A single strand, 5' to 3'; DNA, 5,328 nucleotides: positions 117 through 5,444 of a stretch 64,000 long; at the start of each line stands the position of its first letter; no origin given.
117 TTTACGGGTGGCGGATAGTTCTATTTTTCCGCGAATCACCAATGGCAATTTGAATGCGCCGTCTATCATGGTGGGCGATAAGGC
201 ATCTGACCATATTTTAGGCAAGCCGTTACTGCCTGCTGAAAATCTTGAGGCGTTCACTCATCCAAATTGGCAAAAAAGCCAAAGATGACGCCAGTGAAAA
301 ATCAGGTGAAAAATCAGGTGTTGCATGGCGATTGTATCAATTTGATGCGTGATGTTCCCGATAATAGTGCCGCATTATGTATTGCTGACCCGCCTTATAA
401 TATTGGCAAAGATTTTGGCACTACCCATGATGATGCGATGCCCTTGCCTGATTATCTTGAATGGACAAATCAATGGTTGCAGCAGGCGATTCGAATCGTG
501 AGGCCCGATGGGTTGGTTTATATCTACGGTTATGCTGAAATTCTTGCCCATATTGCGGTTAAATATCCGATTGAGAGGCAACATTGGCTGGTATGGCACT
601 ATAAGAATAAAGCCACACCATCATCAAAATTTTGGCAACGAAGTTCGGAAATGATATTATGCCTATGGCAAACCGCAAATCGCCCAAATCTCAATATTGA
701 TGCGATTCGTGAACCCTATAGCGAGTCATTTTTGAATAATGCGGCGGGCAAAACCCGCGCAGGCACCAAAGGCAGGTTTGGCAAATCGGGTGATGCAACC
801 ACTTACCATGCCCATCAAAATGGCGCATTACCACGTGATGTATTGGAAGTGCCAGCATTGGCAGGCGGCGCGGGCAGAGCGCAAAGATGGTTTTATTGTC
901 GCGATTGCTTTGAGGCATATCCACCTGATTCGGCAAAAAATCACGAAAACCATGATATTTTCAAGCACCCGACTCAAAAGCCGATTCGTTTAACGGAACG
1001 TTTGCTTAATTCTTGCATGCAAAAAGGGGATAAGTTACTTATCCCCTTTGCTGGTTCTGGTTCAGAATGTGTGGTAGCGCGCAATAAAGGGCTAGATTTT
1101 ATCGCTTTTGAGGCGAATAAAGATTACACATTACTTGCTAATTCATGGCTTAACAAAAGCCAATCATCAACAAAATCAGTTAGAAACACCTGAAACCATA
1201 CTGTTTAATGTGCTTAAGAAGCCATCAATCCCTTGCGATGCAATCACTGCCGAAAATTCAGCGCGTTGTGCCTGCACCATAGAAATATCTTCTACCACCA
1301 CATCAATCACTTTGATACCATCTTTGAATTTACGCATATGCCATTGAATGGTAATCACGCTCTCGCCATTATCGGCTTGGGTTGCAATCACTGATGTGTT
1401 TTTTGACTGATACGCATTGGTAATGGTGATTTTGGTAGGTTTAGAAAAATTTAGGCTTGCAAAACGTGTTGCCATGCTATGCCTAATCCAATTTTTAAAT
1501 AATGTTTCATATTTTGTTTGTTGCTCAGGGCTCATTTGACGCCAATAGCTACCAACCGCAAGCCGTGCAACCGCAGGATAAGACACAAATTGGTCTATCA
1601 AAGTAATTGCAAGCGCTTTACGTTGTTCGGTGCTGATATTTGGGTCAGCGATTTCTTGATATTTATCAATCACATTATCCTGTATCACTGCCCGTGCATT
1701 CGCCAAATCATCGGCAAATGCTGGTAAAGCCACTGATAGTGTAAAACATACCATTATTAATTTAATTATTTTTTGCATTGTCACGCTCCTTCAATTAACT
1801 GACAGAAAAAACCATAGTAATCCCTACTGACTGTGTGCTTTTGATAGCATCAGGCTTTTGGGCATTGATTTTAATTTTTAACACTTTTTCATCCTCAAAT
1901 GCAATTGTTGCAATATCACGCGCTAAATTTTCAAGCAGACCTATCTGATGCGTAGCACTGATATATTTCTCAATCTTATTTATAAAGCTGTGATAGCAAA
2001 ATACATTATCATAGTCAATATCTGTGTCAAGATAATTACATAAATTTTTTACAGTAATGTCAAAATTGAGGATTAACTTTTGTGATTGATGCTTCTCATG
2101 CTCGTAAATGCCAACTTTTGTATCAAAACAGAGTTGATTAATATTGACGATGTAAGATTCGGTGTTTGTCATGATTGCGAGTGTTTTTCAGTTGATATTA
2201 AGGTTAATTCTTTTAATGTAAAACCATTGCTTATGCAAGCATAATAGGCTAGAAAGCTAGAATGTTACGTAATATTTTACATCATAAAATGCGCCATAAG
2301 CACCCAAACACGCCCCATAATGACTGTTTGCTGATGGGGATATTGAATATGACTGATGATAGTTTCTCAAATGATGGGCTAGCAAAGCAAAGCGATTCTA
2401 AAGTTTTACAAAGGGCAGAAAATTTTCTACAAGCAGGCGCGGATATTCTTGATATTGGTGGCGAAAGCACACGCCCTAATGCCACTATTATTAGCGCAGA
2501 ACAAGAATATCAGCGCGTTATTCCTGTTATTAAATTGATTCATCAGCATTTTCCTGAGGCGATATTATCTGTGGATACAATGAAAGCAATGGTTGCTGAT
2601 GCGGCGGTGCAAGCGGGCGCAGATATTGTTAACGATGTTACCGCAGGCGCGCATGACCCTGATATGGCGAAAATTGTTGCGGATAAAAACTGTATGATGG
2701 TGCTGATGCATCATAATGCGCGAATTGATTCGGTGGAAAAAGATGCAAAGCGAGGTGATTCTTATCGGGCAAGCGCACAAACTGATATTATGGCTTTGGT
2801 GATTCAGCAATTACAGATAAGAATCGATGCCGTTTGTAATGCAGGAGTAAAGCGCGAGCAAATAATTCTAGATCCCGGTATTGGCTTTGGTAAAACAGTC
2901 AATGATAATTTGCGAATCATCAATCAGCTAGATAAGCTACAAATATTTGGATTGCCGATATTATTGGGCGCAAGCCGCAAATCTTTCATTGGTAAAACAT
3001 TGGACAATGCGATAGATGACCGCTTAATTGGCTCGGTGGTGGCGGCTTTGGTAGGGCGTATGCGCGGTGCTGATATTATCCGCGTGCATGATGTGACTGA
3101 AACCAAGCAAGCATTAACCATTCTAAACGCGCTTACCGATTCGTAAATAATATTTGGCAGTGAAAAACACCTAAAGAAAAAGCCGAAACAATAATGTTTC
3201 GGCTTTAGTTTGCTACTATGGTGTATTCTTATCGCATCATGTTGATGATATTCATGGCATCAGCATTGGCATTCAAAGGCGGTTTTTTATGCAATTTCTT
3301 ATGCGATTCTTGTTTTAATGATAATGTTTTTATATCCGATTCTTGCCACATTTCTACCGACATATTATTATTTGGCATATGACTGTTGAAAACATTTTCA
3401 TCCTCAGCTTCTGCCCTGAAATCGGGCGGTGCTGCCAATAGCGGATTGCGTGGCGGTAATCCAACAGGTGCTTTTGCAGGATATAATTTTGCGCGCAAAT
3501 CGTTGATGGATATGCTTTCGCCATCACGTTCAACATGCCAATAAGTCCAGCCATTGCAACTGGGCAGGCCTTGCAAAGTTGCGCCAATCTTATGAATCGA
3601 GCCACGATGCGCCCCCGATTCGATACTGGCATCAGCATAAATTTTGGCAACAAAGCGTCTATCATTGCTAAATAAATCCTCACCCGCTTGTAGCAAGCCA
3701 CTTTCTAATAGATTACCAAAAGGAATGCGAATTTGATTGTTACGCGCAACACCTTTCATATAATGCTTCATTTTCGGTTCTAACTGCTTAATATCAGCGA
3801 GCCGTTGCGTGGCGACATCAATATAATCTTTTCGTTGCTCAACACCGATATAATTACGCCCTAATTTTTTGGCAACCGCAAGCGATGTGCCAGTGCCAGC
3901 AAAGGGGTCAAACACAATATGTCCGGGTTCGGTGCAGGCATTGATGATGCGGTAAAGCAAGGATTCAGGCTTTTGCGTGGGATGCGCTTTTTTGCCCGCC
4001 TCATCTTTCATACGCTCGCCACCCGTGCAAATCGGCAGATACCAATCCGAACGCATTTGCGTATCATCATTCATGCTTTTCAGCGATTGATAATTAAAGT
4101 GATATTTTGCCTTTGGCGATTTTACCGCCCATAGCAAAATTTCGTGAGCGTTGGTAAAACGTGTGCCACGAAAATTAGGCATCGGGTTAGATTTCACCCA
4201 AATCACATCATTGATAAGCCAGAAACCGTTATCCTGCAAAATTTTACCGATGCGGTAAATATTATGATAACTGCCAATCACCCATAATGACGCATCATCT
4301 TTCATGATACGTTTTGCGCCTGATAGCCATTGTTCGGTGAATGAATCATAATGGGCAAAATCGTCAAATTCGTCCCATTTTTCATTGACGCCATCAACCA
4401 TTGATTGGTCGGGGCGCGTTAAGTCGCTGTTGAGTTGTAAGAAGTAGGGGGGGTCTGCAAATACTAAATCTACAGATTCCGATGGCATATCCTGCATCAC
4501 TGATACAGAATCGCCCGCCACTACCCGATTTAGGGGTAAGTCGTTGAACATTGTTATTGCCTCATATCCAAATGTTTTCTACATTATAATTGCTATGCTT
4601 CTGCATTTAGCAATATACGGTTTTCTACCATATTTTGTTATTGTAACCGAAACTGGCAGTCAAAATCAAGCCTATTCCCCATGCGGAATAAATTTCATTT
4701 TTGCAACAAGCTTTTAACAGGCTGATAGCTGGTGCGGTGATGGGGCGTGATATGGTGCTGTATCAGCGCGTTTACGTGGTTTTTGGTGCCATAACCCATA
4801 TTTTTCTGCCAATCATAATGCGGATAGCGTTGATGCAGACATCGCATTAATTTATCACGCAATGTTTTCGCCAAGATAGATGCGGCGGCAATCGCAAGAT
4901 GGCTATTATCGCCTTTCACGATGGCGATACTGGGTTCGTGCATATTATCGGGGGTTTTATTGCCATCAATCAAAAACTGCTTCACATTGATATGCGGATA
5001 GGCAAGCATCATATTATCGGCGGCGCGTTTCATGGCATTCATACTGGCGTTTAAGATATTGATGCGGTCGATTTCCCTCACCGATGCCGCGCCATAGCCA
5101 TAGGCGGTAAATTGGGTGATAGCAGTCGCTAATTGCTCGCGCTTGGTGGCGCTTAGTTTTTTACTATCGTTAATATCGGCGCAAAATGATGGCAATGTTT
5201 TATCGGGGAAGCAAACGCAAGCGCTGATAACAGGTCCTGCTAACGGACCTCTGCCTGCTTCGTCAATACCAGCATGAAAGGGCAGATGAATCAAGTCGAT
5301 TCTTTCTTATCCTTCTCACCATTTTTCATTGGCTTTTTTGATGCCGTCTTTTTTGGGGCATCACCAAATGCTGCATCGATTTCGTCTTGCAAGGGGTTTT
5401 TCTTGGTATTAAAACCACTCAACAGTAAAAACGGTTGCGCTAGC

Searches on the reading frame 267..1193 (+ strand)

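Call 44: search_protein_families(library=pfam, proteins=[window:267-1193:+], max_evalue=0.001)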
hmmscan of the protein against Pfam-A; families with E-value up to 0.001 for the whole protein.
window:267-1193:+ (308 aa): 1 family
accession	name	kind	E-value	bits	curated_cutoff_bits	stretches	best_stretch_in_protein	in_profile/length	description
PF01555.25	N6_N4_Mtase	-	1.8e-30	107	26.7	1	37-291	3-219/221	DNA methylase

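Call 47: search_protein_families(library=ncbifam, proteins=[window:267-1193:+], max_evalue=0.001)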
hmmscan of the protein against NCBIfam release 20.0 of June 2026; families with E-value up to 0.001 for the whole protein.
window:267-1193:+ (308 aa): 3 families
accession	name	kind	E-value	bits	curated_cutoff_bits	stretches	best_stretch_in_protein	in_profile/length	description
NF008572.0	PRK11524.1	equivalog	6.3e-33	114.1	292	2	13-148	12-148/294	adenine-specific DNA-methyltransferase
NF050803.1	DnaMtaseCcrMCaul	equivalog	7e-23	81.1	830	2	228-303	180-255/350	adenine-specific DNA-methyltransferase CcrM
NF010253.0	PRK13699.1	subfamily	4.9e-16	59.1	244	2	233-298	143-208/226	DNA methyltransferase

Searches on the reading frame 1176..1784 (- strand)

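Call 44: search_protein_families(library=pfam, proteins=[window:1176-1784:-], max_evalue=0.001)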
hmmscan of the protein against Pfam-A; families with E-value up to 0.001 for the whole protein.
window:1176-1784:- (202 aa): 1 family
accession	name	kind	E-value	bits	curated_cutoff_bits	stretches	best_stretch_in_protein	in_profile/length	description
PF05494.18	MlaC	-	1.6e-31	109.8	26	1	49-194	19-165/166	MlaC protein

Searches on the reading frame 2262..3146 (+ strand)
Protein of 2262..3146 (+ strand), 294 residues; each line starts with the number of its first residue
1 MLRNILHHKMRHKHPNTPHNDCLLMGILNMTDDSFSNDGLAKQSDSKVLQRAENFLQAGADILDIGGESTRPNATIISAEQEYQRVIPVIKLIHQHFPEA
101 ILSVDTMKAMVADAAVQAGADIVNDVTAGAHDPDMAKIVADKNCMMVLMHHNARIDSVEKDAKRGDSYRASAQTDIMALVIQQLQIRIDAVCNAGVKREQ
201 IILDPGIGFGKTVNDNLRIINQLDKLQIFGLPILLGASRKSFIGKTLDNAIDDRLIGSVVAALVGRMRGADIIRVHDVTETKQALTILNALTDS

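Call 44: search_protein_families(library=pfam, proteins=[window:2262-3146:+], max_evalue=0.001)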
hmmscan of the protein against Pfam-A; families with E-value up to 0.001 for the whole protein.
window:2262-3146:+ (294 aa): 1 family
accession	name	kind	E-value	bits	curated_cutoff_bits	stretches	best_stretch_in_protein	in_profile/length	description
PF00809.28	Pterin_bind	-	3.8e-75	253.1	25.5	1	25-276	1-244/244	Pterin binding enzyme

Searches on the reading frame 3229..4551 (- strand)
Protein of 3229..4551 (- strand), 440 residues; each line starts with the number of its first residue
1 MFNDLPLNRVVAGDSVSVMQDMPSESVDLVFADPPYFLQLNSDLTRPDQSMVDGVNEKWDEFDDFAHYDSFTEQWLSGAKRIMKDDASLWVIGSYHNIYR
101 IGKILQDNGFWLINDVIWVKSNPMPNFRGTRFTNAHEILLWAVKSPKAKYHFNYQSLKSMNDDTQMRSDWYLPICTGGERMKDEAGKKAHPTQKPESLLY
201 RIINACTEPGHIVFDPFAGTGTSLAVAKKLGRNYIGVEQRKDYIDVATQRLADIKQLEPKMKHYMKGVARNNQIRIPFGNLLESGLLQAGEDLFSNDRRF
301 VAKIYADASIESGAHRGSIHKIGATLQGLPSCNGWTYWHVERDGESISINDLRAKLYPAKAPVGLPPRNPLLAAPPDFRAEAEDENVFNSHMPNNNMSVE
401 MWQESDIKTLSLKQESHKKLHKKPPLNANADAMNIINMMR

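Call 44: search_protein_families(library=pfam, proteins=[window:3229-4551:-], max_evalue=0.001)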
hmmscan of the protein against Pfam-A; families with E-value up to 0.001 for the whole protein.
window:3229-4551:- (440 aa): 2 families
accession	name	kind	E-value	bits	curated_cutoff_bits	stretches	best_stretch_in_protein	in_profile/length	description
PF01555.25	N6_N4_Mtase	-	7.9e-62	209.5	26.7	1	27-248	1-220/221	DNA methylase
PF18755.6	RAMA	-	1.2e-15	57.8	35.2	1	268-357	11-102/107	Restriction Enzyme Adenine Methylase Associated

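Call 47: search_protein_families(library=ncbifam, proteins=[window:3229-4551:-], max_evalue=0.001)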
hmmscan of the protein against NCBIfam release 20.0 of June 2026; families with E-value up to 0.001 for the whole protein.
window:3229-4551:- (440 aa): 3 families
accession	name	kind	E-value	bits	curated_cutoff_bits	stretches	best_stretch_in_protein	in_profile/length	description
NF050803.1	DnaMtaseCcrMCaul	equivalog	7.1e-167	554.7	830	1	6-355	2-349/350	adenine-specific DNA-methyltransferase CcrM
NF008572.0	PRK11524.1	equivalog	4.9e-34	117.8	292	2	188-259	193-264/294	adenine-specific DNA-methyltransferase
NF010253.0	PRK13699.1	subfamily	6.7e-23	81.5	244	2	185-256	139-210/226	DNA methyltransferase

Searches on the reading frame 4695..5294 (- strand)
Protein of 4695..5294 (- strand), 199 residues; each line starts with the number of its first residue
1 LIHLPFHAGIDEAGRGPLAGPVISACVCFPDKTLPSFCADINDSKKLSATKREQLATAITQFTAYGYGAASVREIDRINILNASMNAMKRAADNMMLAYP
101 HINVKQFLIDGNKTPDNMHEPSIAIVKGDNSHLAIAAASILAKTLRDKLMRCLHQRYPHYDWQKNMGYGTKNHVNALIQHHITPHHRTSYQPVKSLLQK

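Call 44: search_protein_families(library=pfam, proteins=[window:4695-5294:-], max_evalue=0.001)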
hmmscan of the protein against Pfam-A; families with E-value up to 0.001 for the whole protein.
window:4695-5294:- (199 aa): 1 family
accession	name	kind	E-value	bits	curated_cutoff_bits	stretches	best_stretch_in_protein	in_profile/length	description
PF01351.25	RNase_HII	-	8.3e-42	143.8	25.8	1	8-192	1-198/199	Ribonuclease HII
